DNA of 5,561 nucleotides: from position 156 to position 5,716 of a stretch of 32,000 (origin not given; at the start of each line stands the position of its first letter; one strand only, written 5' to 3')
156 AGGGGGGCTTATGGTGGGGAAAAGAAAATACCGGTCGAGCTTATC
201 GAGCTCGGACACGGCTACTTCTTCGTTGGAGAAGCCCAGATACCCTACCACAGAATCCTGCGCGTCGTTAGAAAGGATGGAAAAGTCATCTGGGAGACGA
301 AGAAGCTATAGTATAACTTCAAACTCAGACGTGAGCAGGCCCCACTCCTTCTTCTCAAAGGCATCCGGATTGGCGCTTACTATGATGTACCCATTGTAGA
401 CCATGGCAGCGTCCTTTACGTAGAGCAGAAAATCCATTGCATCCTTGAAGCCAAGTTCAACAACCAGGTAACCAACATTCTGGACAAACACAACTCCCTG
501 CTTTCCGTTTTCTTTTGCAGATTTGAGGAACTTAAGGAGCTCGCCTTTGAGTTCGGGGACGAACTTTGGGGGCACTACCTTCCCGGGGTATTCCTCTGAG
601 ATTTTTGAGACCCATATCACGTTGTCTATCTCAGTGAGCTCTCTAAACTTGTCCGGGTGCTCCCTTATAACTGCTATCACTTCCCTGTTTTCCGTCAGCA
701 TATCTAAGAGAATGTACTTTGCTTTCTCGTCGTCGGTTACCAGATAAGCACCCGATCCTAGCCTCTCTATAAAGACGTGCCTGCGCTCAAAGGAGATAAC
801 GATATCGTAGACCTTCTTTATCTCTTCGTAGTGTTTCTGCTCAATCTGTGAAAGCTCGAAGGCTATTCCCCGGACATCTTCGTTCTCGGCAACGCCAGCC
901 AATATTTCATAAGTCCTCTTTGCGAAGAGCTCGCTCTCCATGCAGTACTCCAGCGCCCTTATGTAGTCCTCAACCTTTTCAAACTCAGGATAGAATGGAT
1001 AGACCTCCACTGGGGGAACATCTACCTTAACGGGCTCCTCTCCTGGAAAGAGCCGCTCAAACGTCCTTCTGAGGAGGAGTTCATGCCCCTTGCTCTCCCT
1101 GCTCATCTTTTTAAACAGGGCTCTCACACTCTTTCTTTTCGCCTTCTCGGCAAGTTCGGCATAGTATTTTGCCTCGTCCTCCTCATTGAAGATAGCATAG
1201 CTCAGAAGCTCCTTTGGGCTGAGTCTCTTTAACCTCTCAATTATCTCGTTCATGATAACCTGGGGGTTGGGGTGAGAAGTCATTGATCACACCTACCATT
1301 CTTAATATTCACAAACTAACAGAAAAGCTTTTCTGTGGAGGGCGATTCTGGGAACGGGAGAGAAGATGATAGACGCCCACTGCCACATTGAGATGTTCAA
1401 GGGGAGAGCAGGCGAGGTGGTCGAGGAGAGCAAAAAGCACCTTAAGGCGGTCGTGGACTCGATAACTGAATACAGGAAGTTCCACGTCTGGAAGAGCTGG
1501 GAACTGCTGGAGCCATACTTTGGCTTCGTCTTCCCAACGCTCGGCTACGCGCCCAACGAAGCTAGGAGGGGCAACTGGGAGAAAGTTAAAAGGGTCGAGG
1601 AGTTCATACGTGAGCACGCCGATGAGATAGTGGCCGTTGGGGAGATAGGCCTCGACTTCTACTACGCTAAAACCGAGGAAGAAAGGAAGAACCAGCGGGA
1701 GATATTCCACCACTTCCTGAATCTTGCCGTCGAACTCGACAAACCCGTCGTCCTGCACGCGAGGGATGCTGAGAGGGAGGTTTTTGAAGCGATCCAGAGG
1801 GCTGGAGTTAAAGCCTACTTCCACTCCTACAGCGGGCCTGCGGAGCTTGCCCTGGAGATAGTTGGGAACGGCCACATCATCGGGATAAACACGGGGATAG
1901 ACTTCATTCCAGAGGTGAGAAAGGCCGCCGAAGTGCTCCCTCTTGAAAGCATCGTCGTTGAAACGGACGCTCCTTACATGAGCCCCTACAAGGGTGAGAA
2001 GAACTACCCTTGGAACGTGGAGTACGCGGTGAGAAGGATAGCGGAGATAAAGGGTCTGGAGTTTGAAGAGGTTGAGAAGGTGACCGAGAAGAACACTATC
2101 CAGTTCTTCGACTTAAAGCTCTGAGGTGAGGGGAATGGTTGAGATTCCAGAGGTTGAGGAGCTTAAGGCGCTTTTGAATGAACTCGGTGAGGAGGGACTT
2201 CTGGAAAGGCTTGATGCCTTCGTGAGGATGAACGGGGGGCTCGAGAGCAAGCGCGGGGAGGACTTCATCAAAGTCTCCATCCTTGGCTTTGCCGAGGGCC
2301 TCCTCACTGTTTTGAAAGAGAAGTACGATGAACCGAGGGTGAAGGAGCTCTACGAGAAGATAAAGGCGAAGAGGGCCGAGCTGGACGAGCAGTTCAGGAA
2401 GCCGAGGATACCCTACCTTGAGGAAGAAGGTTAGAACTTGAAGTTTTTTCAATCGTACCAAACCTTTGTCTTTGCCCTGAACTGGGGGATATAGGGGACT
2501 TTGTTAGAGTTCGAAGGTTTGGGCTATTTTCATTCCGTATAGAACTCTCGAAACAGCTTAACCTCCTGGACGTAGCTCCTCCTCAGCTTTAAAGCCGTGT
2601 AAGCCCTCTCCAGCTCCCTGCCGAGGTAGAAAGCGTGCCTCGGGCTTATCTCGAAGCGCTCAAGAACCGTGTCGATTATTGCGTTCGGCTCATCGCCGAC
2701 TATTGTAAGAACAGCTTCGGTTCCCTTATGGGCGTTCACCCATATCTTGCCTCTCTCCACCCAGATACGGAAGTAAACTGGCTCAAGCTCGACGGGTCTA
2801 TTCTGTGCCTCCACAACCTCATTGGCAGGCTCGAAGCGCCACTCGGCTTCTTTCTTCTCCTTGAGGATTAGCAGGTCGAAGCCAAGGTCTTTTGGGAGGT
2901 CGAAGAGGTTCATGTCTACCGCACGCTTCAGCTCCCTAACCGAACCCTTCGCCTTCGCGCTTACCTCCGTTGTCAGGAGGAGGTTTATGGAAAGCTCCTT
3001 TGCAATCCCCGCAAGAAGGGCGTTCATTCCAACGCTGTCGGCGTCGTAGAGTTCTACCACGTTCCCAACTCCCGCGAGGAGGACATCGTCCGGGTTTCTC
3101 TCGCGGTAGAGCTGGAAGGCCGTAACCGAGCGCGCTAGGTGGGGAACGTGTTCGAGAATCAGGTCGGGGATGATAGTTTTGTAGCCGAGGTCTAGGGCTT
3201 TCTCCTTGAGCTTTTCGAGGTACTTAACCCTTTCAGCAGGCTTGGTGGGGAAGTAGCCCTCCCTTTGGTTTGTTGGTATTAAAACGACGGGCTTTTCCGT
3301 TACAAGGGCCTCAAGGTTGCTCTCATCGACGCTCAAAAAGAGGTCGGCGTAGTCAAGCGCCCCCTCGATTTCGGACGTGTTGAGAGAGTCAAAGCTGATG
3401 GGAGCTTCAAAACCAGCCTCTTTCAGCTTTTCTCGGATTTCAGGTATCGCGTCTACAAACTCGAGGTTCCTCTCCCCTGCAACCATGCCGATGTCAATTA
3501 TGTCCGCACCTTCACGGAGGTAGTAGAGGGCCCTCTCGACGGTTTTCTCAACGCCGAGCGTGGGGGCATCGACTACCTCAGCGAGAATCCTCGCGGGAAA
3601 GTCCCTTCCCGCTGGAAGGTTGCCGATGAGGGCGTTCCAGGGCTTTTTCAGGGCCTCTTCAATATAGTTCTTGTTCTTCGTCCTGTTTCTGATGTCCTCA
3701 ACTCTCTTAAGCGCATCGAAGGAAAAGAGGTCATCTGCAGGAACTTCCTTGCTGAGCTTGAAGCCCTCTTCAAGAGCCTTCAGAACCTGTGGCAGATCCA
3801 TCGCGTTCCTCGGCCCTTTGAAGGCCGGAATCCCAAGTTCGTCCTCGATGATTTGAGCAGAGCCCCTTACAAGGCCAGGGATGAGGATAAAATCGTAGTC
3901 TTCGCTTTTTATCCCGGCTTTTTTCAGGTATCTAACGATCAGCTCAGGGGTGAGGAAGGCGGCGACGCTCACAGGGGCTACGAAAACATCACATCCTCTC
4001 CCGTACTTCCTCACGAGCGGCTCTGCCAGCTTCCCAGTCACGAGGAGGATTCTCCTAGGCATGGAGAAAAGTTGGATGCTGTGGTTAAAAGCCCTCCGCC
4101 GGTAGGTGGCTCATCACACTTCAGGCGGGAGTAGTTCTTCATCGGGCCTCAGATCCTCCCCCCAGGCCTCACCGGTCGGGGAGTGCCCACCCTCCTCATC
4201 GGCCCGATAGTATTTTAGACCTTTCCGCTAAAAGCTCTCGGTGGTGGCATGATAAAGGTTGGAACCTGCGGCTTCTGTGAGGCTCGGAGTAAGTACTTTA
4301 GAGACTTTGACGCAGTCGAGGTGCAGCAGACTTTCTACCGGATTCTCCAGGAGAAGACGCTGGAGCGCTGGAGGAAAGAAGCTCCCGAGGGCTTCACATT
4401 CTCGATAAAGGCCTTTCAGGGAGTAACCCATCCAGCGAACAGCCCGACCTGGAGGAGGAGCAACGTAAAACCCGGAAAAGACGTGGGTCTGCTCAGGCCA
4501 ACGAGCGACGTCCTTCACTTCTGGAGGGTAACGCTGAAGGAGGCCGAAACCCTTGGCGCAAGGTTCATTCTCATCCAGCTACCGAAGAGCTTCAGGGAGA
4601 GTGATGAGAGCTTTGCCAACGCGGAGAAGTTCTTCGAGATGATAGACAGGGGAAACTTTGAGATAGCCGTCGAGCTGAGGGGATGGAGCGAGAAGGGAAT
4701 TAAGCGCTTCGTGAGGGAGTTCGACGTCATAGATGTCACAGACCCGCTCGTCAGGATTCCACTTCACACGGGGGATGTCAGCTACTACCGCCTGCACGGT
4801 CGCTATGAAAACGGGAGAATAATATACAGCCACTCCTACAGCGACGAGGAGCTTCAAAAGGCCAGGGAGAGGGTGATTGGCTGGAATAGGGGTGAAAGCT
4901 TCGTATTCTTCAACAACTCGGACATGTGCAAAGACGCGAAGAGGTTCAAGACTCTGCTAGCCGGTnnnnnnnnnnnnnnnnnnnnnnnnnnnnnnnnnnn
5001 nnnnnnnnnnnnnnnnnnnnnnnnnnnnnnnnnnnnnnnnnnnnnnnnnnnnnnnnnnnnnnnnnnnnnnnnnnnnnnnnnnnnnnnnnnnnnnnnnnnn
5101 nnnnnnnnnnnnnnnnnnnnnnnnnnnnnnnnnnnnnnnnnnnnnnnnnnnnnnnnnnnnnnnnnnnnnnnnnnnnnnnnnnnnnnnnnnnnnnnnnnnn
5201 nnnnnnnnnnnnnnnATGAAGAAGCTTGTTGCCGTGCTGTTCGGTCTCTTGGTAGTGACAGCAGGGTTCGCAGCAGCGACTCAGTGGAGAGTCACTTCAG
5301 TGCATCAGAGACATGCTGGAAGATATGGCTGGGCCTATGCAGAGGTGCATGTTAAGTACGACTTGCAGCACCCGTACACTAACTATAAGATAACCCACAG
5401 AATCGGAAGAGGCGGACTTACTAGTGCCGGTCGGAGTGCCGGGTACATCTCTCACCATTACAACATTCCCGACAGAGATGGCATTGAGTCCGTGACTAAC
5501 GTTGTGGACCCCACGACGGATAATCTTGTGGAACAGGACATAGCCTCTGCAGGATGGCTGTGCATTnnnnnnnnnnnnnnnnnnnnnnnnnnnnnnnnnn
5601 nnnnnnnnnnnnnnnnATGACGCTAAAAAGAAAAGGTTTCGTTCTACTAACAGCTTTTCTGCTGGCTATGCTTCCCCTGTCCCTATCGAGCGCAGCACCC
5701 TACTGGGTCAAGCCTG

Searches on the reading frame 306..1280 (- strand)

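Call 80: search_protein_families(library=pfam, proteins=[window:306-1280:-], max_evalue=0.001)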
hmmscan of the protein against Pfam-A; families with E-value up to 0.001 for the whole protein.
window:306-1280:- (324 aa): 2 families
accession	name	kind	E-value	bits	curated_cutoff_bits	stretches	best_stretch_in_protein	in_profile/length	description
PF05763.18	DUF835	-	3.2e-35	121.3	33.1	1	181-320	2-136/136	Protein of unknown function (DUF835)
PF02915.23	Rubrerythrin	-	8.5e-19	68.7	22.8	1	24-157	1-136/137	Rubrerythrin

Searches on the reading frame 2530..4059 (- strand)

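Call 80: search_protein_families(library=pfam, proteins=[window:2530-4059:-], max_evalue=0.001)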
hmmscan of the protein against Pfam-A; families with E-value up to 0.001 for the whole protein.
window:2530-4059:- (509 aa): 3 families
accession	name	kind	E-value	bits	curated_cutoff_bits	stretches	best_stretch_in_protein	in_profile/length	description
PF14251.12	PterinBD-DUF4346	-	2.8e-11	44.5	29.6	1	429-499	6-86/86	PterinBD-DUF4346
PF20123.4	DUF6513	-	3.1e-08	34.2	23.9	1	3-83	2-85/86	Family of unknown function (DUF6513)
PF00809.28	Pterin_bind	-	6e-05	23.2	25.5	1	170-236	20-91/244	Pterin binding enzyme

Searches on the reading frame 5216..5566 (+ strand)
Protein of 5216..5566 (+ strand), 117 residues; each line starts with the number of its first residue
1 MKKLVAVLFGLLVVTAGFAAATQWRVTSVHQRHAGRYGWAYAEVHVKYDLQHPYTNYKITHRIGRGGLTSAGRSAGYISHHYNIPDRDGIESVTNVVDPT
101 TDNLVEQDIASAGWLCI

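Call 4: search_protein_families(library=pfam, proteins=[window:5216-5566:+], max_evalue=1)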
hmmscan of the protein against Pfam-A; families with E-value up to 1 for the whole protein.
window:5216-5566:+ (117 aa): 0 families

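Call 5: search_protein_families(library=ncbifam, proteins=[window:5216-5566:+], max_evalue=1)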
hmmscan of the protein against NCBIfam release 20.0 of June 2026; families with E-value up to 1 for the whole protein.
window:5216-5566:+ (117 aa): 1 family
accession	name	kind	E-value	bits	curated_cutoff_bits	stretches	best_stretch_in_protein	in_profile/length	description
NF009147.0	PRK12496.1-4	equivalog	0.046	13.2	311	1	84-110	57-83/170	hypothetical protein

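Call 89: search_protein_families(library=padloc, proteins=[window:5216-5566:+], max_evalue=0.01)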
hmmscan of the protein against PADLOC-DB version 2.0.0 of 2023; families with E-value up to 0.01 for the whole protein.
window:5216-5566:+ (117 aa): 0 families

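Call 90: search_protein_families(library=phrogs, proteins=[window:5216-5566:+], max_evalue=0.01)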
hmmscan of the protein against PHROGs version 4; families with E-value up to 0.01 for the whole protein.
window:5216-5566:+ (117 aa): 0 families
